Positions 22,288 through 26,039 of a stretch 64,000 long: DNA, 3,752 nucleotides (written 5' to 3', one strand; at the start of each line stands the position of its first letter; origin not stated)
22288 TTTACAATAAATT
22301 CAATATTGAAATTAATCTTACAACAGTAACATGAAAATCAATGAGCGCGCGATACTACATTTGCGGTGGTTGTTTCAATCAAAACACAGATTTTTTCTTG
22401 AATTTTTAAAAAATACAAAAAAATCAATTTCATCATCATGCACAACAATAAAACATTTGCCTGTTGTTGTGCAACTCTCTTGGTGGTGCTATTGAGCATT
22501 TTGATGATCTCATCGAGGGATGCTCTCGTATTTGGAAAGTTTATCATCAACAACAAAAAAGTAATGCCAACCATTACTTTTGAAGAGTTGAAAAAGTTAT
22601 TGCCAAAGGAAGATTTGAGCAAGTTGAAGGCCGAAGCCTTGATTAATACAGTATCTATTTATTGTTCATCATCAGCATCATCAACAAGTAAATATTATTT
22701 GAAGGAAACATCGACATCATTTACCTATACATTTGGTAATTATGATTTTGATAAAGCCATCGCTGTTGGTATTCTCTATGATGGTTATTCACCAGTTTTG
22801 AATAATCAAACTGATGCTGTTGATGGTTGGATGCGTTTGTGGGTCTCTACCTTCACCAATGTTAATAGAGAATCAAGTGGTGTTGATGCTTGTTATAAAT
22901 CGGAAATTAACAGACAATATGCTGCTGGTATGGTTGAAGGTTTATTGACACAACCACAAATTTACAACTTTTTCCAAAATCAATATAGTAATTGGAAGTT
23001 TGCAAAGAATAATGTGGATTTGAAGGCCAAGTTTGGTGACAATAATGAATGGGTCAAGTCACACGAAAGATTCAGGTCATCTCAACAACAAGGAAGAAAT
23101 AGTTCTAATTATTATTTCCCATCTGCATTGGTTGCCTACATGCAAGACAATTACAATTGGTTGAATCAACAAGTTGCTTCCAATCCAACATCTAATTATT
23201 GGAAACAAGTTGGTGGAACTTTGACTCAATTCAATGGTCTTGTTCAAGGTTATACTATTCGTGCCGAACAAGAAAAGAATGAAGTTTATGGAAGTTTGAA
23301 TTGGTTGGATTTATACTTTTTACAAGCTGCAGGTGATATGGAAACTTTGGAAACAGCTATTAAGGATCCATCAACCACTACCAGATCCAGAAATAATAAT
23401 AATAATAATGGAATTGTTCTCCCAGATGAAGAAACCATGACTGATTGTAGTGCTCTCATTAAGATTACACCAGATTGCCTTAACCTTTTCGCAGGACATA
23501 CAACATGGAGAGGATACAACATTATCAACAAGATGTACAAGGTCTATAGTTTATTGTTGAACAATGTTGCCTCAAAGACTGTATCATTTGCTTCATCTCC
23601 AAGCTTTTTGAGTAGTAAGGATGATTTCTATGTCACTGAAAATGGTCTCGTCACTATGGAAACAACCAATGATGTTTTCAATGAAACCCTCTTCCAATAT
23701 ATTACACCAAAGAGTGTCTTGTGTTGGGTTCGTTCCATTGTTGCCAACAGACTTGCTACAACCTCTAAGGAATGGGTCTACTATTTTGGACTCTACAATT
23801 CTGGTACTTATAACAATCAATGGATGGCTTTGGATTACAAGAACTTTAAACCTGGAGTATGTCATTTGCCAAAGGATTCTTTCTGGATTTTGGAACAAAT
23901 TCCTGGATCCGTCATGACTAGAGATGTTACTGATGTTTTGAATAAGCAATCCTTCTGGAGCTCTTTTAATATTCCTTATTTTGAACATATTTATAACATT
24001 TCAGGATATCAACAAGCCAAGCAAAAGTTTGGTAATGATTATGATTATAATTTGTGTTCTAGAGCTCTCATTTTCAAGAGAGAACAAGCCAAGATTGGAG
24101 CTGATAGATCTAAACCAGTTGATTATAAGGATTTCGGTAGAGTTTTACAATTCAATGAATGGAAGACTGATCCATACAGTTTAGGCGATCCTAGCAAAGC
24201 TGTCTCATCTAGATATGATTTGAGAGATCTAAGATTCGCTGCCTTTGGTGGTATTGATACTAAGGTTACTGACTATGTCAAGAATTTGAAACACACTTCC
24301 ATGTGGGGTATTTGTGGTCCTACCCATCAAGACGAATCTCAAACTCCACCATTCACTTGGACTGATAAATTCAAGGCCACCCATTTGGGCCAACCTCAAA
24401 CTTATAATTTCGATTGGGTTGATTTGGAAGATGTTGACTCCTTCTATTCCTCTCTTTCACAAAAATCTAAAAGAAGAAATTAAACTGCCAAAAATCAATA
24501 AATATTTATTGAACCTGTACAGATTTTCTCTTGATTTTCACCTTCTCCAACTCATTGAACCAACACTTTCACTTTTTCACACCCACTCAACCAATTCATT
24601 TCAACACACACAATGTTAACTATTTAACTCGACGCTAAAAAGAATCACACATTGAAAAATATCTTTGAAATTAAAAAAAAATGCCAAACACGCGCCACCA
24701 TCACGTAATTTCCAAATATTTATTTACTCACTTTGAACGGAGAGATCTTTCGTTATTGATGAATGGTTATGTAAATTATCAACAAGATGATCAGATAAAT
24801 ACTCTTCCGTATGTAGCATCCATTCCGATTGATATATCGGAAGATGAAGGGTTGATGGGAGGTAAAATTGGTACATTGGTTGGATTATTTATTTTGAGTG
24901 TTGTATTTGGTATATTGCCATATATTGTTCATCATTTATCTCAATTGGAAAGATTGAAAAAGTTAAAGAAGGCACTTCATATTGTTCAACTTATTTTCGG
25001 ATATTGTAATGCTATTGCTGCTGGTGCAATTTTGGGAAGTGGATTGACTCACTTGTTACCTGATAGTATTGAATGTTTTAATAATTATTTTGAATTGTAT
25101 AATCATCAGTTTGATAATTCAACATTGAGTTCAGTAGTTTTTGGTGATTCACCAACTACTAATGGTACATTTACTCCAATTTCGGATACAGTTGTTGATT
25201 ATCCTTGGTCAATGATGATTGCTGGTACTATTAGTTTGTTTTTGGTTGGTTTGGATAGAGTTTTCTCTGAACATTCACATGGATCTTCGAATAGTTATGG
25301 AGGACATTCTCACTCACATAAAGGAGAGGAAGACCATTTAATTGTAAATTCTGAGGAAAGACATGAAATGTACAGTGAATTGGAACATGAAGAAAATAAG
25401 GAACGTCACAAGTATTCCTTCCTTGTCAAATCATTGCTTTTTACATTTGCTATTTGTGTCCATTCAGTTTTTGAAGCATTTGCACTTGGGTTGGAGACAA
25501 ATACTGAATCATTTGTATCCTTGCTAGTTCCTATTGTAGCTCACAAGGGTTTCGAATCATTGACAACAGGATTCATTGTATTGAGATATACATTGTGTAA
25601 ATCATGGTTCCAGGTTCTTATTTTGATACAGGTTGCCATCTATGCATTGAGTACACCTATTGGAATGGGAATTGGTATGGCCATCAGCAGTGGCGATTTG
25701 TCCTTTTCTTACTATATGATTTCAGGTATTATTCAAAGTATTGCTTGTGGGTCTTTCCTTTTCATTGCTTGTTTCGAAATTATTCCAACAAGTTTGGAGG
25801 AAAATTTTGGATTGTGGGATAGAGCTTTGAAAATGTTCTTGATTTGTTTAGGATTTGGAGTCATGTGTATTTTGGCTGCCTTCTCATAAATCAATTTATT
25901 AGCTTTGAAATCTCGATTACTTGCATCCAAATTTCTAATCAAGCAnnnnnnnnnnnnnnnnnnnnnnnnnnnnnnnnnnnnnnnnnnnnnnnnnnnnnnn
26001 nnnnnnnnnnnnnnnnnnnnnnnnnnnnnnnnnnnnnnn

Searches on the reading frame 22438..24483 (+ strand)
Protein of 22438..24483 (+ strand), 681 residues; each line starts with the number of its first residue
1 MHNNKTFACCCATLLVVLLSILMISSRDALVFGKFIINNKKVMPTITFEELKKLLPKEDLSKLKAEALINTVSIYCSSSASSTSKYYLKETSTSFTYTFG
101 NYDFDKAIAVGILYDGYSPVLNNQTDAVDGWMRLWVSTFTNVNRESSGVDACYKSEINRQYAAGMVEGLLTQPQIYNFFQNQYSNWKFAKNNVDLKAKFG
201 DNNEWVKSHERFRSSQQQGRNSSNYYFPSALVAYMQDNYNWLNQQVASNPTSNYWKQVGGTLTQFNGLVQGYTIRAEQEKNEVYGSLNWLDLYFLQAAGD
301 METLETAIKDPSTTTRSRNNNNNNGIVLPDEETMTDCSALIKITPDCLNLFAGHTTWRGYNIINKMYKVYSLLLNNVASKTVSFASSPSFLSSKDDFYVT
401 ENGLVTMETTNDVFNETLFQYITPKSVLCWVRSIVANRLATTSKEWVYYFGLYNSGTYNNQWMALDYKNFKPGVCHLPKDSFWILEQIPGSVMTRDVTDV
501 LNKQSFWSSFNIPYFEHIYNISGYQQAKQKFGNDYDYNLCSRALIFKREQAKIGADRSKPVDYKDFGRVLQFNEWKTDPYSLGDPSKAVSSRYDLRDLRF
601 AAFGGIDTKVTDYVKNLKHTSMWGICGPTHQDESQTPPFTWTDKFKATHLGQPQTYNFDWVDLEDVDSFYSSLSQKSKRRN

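Call 10: search_protein_families(library=pfam, proteins=[window:22438-24483:+], max_evalue=0.001)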
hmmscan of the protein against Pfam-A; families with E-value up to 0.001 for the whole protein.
window:22438-24483:+ (681 aa): 1 family
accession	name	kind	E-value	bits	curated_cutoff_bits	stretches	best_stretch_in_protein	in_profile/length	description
PF04916.18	Phospholip_B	-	1.7e-146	489.2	27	2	221-662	59-486/487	Phospholipase B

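Call 11: find_encoding_contigs(protein=window:22438-24483:+, flank=1000, max_places=3)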
Protein window:22438-24483:+ (681 aa): no gene with exactly this product is on record in the collection.

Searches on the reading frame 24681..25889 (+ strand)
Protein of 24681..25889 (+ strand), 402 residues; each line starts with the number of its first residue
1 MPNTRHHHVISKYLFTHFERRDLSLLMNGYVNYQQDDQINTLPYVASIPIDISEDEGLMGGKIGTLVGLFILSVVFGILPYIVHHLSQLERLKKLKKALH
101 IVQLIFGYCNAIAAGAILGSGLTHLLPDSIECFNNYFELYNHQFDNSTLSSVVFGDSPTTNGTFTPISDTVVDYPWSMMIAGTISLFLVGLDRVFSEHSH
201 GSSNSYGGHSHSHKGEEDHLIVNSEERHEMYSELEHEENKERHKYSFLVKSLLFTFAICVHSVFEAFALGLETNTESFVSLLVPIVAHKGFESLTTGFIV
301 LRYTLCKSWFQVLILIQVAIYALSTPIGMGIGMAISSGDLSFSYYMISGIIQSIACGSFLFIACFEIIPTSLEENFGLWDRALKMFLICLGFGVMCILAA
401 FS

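Call 12: find_encoding_contigs(protein=window:24681-25889:+, flank=6000, max_places=3)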
Protein window:24681-25889:+ (402 aa): no gene with exactly this product is on record in the collection.

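Call 52: search_protein_families(library=pfam, proteins=[window:24681-25889:+], max_evalue=0.001)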
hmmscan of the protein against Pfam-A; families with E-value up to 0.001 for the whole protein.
window:24681-25889:+ (402 aa): 1 family
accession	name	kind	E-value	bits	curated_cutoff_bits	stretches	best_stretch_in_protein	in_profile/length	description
PF02535.28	Zip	-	4.8e-42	144.8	35.1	1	62-399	4-323/323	ZIP Zinc transporter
